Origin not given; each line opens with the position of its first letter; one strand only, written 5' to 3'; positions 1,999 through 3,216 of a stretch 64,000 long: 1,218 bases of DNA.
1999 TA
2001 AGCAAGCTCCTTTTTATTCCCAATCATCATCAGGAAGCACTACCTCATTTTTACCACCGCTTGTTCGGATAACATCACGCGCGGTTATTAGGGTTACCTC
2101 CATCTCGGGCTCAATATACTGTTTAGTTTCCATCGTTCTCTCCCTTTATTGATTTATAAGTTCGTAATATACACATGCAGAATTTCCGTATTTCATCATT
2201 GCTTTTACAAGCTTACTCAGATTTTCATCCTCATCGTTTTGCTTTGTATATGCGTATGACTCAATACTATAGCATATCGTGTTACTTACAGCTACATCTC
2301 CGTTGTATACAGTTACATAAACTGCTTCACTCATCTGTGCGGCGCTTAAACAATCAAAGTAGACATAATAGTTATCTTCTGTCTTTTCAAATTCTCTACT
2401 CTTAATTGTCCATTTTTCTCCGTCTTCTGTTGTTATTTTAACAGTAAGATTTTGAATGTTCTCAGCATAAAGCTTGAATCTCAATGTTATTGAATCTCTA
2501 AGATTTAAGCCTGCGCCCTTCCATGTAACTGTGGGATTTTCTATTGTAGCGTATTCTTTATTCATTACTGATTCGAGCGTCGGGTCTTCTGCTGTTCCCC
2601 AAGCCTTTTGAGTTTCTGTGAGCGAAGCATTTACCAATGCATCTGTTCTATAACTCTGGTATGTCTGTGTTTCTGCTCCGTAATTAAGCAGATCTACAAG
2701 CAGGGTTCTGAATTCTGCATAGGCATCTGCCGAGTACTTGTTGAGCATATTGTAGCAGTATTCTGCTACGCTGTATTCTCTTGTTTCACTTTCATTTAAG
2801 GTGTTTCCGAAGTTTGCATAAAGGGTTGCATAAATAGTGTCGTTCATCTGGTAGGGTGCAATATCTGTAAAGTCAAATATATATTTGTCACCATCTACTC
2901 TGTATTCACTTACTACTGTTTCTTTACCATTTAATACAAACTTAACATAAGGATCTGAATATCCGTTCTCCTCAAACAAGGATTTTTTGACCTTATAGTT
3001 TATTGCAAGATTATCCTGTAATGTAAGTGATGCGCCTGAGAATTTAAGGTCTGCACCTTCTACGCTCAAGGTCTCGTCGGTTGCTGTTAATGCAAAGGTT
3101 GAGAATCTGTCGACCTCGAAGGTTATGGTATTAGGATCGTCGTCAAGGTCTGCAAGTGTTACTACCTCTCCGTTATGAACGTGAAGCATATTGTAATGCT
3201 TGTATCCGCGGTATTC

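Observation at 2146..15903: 13.8-kb gene for a 4,585-aa secreted mosaic protein built from a duplicated super-module, with no recognisable anchor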

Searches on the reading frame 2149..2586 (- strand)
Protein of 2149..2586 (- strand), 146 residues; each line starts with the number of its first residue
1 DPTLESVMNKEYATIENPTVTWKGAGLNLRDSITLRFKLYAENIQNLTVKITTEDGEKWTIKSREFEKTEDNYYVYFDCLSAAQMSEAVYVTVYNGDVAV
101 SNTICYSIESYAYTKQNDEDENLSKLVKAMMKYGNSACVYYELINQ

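Call 13: search_protein_families(library=pfam, proteins=[window:2149-2586:-], max_evalue=10)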
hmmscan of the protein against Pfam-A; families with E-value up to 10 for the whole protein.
seq(146 aa): 3 families
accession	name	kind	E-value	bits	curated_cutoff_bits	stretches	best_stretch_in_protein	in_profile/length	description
PF02876.24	Stap_Strp_tox_C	-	3e-05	24.7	27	1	9-76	17-85/96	Staphylococcal/Streptococcal toxin, beta-grasp domain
PF00194.26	Carb_anhydrase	-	0.0059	16.7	27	1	64-127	174-239/254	Eukaryotic-type carbonic anhydrase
PF16156.12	DUF4864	-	0.18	12.5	27.1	1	103-146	54-97/117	Domain of unknown function (DUF4864)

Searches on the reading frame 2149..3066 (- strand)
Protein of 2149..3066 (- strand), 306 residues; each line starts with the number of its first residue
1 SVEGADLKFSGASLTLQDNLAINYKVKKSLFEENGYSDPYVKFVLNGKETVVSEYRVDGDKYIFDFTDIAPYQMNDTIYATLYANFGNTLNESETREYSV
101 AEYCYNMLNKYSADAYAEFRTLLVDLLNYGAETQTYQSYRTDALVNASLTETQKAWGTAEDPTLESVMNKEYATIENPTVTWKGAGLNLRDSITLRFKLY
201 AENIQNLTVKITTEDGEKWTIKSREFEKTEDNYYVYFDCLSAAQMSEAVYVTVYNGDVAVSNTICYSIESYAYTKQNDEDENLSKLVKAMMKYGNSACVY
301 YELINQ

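Call 29: search_solved_structures(query=window:2149-3066:-, max_evalue=10)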
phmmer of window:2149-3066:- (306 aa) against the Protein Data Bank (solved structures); distinct sequences matched with E-value up to 10: 2.
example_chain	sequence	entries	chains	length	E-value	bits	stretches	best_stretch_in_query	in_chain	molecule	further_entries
3dr5_A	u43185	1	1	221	0.54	12.8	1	13-77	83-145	Putative O-Methyltransferase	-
2wqh_A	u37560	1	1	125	2.8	10.4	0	270-305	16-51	CTPR3Y3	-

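Call 32: find_related_loci(query=A2, collection=genome_contigs, flank=3000)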
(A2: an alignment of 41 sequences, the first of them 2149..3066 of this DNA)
Query A2 (306 aa) in genome_contigs; peptide patterns used: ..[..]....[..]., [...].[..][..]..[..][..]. (x = any residue, [..] = any of these).
322 stretches matched a pattern; 272 encode a relative of the query (tblastn E <= 1e-3); the best 80 are kept; 79 distinct loci.
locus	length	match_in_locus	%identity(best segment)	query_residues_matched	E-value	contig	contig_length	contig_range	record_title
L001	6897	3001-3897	60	1-300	5e-120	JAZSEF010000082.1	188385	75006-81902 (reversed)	MAG: Roseburia sp. isolate T1900044591_TS20190057.MAGScoT_cleanbin_000030 SGB_636_k141_1470531, whole genome shotgun seq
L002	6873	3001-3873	63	6-297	6e-119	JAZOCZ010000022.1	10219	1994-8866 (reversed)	MAG: Eubacteriales bacterium isolate T1900044754_TS20190420.MAGScoT_cleanbin_000059 SGB_2257_k141_795314, whole genome s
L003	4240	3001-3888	62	6-300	3e-117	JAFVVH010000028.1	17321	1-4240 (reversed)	MAG: Oscillospiraceae bacterium isolate RGIG5427 Sheep_Colon-4__c314766, whole genome shotgun sequence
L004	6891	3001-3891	60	5-300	2e-118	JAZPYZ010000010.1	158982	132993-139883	MAG: Acutalibacteraceae bacterium isolate T1900044646_TS20190112.MAGScoT_cleanbin_000019 SGB_1366_k141_459249, whole gen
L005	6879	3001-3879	62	7-300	4e-116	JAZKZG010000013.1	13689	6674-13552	MAG: Eubacteriales bacterium isolate T1900045091_TC20190085.MAGScoT_cleanbin_000017 SGB_4703_k141_3153039, whole genome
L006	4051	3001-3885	62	6-300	6e-114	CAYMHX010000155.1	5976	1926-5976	MAG TPA_asm: uncultured Roseburia sp. isolate SRP315200_co1_289 genome assembly, contig: NODE_32796_length_5976_cov_6.51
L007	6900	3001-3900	58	1-300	2e-113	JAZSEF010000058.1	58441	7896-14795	MAG: Roseburia sp. isolate T1900044591_TS20190057.MAGScoT_cleanbin_000030 SGB_636_k141_40858, whole genome shotgun seque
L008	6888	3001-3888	64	7-305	2e-113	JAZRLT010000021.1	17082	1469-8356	MAG: Eubacteriales bacterium isolate T1900045429_YK20190120.MAGScoT_cleanbin_000059 SGB_7090_k141_1990416, whole genome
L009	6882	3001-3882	59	6-300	2e-113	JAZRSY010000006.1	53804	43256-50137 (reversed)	MAG: Acutalibacteraceae bacterium isolate T1900045345_YK20190035.MAGScoT_cleanbin_000004 SGB_6700_k141_1065083, whole ge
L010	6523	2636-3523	56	5-300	2e-112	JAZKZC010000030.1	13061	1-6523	MAG: Eubacteriales bacterium isolate T1900045092_TC20190086.MAGScoT_cleanbin_000034 SGB_4716_k141_1316758, whole genome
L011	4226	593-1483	60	3-300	1e-112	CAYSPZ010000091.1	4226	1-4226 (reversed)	MAG TPA_asm: uncultured Eubacteriales bacterium isolate SRP315200_co1_799 genome assembly, contig: NODE_54017_length_422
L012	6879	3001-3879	58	7-300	5e-111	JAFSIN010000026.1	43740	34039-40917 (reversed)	MAG: Clostridia bacterium isolate RGIG3174 Goat_Rectum.Co__c518629, whole genome shotgun sequence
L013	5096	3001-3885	60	6-300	3e-110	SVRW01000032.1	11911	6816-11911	MAG: Oscillospiraceae bacterium isolate SIG653 NODE_88915_length_11911_cov_3.280804, whole genome shotgun sequence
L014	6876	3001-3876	59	6-297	6e-107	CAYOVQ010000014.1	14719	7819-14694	MAG TPA_asm: uncultured Ruminococcus sp. isolate SRP315200_co2_497 genome assembly, contig: NODE_4678_length_14719_cov_2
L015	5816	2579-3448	59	6-297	1e-105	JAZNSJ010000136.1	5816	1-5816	MAG: Acutalibacteraceae bacterium isolate T1900044809_TS20190275.MAGScoT_cleanbin_000047 SGB_2775_k141_312441, whole gen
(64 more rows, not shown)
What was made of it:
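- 2149..3066 (-): CT module (aa 4280-4585): two repeats of [beta-sandwich + helical hairpin]. Candidate cell-surface attachment module. 272 loci in GTDB species genomes (call 32).
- Several paralogues occur per genome (call 32). Conservation at 45-65% across families from Oscillospiraceae to Lachnospiraceae-labelled MAGs would require an equally conserved receptor (call 32).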

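Call 33: predict_structure(alignment_id=A2)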
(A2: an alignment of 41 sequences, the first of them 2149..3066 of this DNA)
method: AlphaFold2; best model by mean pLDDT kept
length: 306 residues; sequences in the alignment: 41
mean_pLDDT: 96.1   pTM: 0.91
mean pLDDT of the five models: 96.1, 95.8, 94.8, 94.8, 94.5
residues with pLDDT >= 90: 291; 70-90: 12; 50-70: 3; < 50: 0
segments of 3 or more residues with pLDDT < 50: none
pLDDT, mean of each block of 10 residues (from residue 1): 82 87 96 95 98 97 95 97 97 97 97 97 98 97 98 98 97 97 95 94 98 97 98 96 97 98 98 98 98 97 92
secondary structure, 60 per line:
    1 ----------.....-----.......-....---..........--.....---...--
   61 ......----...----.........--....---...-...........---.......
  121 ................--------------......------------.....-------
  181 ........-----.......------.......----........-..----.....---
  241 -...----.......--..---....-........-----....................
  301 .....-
elements in order: E11-15 E21-27 H29-32 E36-45 E48-52 E56-58 E61-66 E78-86 E89-92 E96-98 H100-110 H114-136 H151-156 E169-173 E181-188 E194-200 E207-213 E218-222 E233-237 E249-255 E263-266 H268-275 H281-305
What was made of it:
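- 2149..3066 (-): AF2 pLDDT 96.1, pTM 0.91 (call 33).
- On Superantigen beta-grasp domain (PF02876) for CT residues 168-236: The model is all-beta in that stretch (call 33).
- On Proposed CT module family (defined here): The model is in call 33.
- It is a compact, confidently folded unit (pLDDT 96; call 33).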

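Call 37: fold_search(model_id=the predicted structure, library=pdb)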
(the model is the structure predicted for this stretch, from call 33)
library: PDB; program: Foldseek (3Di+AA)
matches with E <= 10: 1948; with E <= 0.001: 31
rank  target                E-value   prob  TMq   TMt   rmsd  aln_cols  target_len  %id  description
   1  7y6e_F                7.7e-05  1.00  0.23  0.33  15.1       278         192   10  Crystal structure of sDscam FNIII23 domains, isoform Beta2v6 (released 2023-05-24)
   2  2r15_A                8.1e-05  0.99  0.20  0.27  18.6       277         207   11  Crystal structure of the myomesin domains 12 and 13 (released 2008-01-29)
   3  3se4_C                9.6e-05  1.00  0.22  0.33  15.2       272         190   12  human IFNw-IFNAR ternary complex (released 2011-08-31)
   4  9kmc_B                1.1e-04  1.00  0.23  0.32  15.6       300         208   10  Cryo-EM structure of the heterotrimeric interleukin-2 receptor in complex with interleukin-2 and anti-CD25 Fab S417 (released 2025-11-19)
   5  2b5i_B                1.3e-04  1.00  0.22  0.33  15.5       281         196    8  cytokine receptor complex (released 2005-11-29)
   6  3wdh                  1.6e-04  0.99  0.18  0.10  17.9       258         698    8  Crystal structure of Pullulanase from Anoxybacillus sp. LM18-11 (released 2014-06-18)
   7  6fwx_B                2.0e-04  0.98  0.18  0.26  17.5       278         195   11  Chimeric titin Z1Z2-Z1Z2 tandem (Z1212) functionalized with a GRGDS exogenous peptide from fibronectin (released 2019-03-27)
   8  2y25_B                2.1e-04  0.98  0.21  0.20  18.3       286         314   11  Crystal structure of the myomesin domains My11-My13 (released 2011-12-21)
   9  3wdi_A                2.2e-04  0.99  0.18  0.10  17.6       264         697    9  Crystal structure of Pullulanase complexed with maltotriose from Anoxybacillus sp. LM18-11 (released 2014-06-04)
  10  5h9y_A                2.4e-04  0.98  0.22  0.17  14.6       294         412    8  Crystal structure of GH family 64 laminaripentaose-producing beta-1,3-glucanase from Paenibacillus barengoltzii comple (released 2017-02-15)
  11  3se3_C                2.6e-04  1.00  0.22  0.34  15.5       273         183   12  human IFNa2-IFNAR ternary complex (released 2011-08-31)
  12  1fyh_E                2.7e-04  0.98  0.20  0.27  15.6       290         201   10  1:1 COMPLEX BETWEEN AN INTERFERON GAMMA SINGLE-CHAIN VARIANT AND ITS RECEPTOR (released 2000-10-11)
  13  3bpo_C                2.9e-04  0.99  0.21  0.22  15.3       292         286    8  Crystal structure of the IL13-IL4R-IL13Ra ternary complex (released 2008-02-05)
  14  8d82_C                3.4e-04  0.97  0.19  0.19  14.3       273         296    8  Cryo-EM structure of human IL-6 signaling complex in detergent: model containing full extracellular domains (released 2023-03-29)
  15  3s9d_D                3.6e-04  1.00  0.22  0.33  15.2       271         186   12  binary complex between IFNa2 and IFNAR2 (released 2011-08-31)
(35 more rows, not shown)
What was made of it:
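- The CT sandwiches resemble carbohydrate-binding Ig-like sandwiches weakly: the beta-GRP/CBM39 N-domain at TM 0.56, and pullulanase N-terminal domains (call 37).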

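Call 55: search_dna_similar(query=window:2149-3066:-, collection=phages, mode=protein, max_evalue=0.001)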
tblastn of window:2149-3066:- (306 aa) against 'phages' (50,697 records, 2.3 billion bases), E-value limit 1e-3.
Records with a match: 2; places in all: 2; records where one place covers at least 80% of the query: 1.
Best place of each record, by identity: <60% 2.
By first word of the organism name: Bacteriophage 2.
By host as written in the record: - 2.
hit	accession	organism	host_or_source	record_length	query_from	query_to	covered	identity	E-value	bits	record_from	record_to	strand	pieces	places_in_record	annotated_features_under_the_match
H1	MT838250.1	Bacteriophage sp.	human fecal samples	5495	3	300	97%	40.7%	6e-60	211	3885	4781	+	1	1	record has no annotation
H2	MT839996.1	Bacteriophage sp.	human fecal samples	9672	58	239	59%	28.0%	1e-4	50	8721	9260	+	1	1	record has no annotation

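Call 56: get_annotated_region(hit=H1, flank=5000)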
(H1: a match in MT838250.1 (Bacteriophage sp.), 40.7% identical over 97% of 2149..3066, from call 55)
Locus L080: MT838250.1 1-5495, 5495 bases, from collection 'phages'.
description: UNVERIFIED: Bacteriophage sp. clone scaffold_7112 genomic sequence.
organism: Bacteriophage sp. (NCBI taxid 38018)
taxonomy: Viruses
host: -; source: human fecal samples; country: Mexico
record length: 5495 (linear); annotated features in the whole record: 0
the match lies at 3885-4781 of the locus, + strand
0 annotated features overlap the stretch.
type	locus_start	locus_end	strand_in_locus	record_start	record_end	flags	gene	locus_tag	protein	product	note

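Call 57: fold_search(model_id=the predicted structure, library=viral)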
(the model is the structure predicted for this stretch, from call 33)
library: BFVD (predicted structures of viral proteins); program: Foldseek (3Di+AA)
matches with E <= 10: 1265; with E <= 0.001: 14
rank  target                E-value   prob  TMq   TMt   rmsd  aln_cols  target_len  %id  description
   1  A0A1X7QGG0            7.9e-06  1.00  0.25  0.09  14.6       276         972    9  (no name in the UniProt tables at hand)
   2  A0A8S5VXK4            4.6e-05  0.99  0.20  0.18  21.3       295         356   12  (no name in the UniProt tables at hand)
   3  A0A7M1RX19            6.4e-05  0.97  0.20  0.11  16.8       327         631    8  Uncharacterized protein [uncultured phage cr8_1]
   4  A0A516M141            1.2e-04  0.97  0.20  0.20  19.1       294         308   11  (no name in the UniProt tables at hand)
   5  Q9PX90                2.1e-04  0.91  0.19  0.21  21.3       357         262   10  Gp007L [Rabbit fibroma virus (strain Kasza)]
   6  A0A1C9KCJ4            3.0e-04  0.98  0.18  0.16  18.1       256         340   10  Ifn-alpha/beta receptor glycoprotein [Volepox virus]
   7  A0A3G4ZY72            3.7e-04  0.99  0.21  0.25  19.4       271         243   10  Uncharacterized protein [Gaeavirus sp.]
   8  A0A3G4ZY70            4.1e-04  0.96  0.21  0.09  23.8       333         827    8  Uncharacterized protein [Gaeavirus sp.]
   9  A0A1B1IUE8            4.4e-04  0.99  0.22  0.29  18.5       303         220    8  (no name in the UniProt tables at hand)
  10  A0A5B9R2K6            5.7e-04  0.95  0.21  0.10  17.8       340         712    8  Ig-like domain-containing protein [Cacatuid alphaherpesvirus 2]
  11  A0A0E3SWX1            8.4e-04  0.91  0.21  0.23  18.5       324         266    5  B160 [Rat cytomegalovirus (isolate England)]
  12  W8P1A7                8.4e-04  0.91  0.18  0.06  16.4       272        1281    9  Lambda C [Reptilian orthoreovirus]
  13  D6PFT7                8.4e-04  0.47  0.14  0.12  18.3       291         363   10  (no name in the UniProt tables at hand)
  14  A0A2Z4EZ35            8.9e-04  0.87  0.22  0.19  25.4       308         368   11  (no name in the UniProt tables at hand)
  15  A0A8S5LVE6            1.1e-03  0.60  0.16  0.10  33.4       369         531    8  Uncharacterized protein [Siphoviridae sp. ctMsr1]
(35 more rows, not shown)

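Call 59: search_protein_families(library=pfam, alignment_id=A2, max_evalue=0.00001)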
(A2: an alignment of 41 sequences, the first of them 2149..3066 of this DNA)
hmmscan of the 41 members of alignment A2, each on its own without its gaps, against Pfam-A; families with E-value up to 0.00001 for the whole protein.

A. member 1, window:2149-3066:- (306 aa): 1 family
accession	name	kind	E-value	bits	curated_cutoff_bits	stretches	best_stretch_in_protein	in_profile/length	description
PF02876.24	Stap_Strp_tox_C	-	1.3e-06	29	27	0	168-236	16-85/96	Staphylococcal/Streptococcal toxin, beta-grasp domain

B. families by the number of members that match (of 41 scanned): 17 families
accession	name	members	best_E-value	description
PF13306.12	LRR_5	6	5e-63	BspA type Leucine rich repeat region (6 copies)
PF00963.24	Cohesin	3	6.1e-16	Cohesin domain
PF13855.12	LRR_8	3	1.2e-09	Leucine rich repeat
PF07581.17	Glug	2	6e-19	The GLUG motif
PF16738.10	CBM26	2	1.1e-15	Starch-binding module 26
PF01841.26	Transglut_core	2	6.8e-12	Transglutaminase-like superfamily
PF01832.25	Glucosaminidase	1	4.2e-16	Mannosyl-glycoprotein endo-beta-N-acetylglucosaminidase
PF09479.16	Flg_new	1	1e-12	Listeria-Bacteroides repeat domain (List_Bact_rpt)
PF24517.2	CBM96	1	7.5e-10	Carbohydrate-binding module family 96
PF19789.6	DUF6273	1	1.7e-09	Domain of unknown function (DUF6273)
PF07523.18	Big_3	1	5.7e-09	Bacterial Ig-like domain (group 3)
PF06750.18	A24_N_bact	1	1.4e-07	Bacterial Peptidase A24 N-terminal domain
PF04473.18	DUF553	1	1.4e-07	Transglutaminase-like domain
PF18998.6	Flg_new_2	1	1.6e-07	Divergent InlB B-repeat domain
PF05257.22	CHAP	1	7.4e-07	CHAP domain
PF02876.24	Stap_Strp_tox_C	1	1.3e-06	Staphylococcal/Streptococcal toxin, beta-grasp domain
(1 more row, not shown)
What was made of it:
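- CT occurs alongside CBM26 and CBM96 (call 59).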

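Call 63: find_homologous_proteins(query=A5, max_evalue=0.001)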
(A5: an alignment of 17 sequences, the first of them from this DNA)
Query A5 (17 sequences) (306 aa, profile of the alignment): 427 proteins with E <= 0.001 among 8000 candidates; the best 120 are listed.
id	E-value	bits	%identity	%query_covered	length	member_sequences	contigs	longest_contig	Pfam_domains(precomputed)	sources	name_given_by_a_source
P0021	8.8e-131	453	65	96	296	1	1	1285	-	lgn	-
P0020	1.2e-130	453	64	97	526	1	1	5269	-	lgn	-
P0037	2.7e-129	449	62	96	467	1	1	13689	-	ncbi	-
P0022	3.1e-129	448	64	97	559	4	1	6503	PF16738.11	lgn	-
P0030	1.3e-128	446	61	96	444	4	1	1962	-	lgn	-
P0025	3.7e-128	445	61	97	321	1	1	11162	-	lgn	-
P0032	5.8e-128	444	63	96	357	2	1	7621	-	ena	-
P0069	1.1e-127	443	57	97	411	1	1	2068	-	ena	-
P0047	7.7e-126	437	59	96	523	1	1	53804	PF13306.13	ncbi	-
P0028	9.4e-126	437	59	96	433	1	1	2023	-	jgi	-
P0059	5.4e-125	434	58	96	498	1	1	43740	PF13306.13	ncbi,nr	ncbi:MAG: leucine-rich repeat domain-containing protein [Clostridia bacterium]|nr:leucine-rich repea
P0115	7.0e-125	434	51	96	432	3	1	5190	-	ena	-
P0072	8.8e-125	434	56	96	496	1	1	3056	PF13306.13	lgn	-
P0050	3.9e-124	432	60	95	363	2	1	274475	-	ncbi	-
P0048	2.0e-123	429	60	97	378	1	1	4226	-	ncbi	-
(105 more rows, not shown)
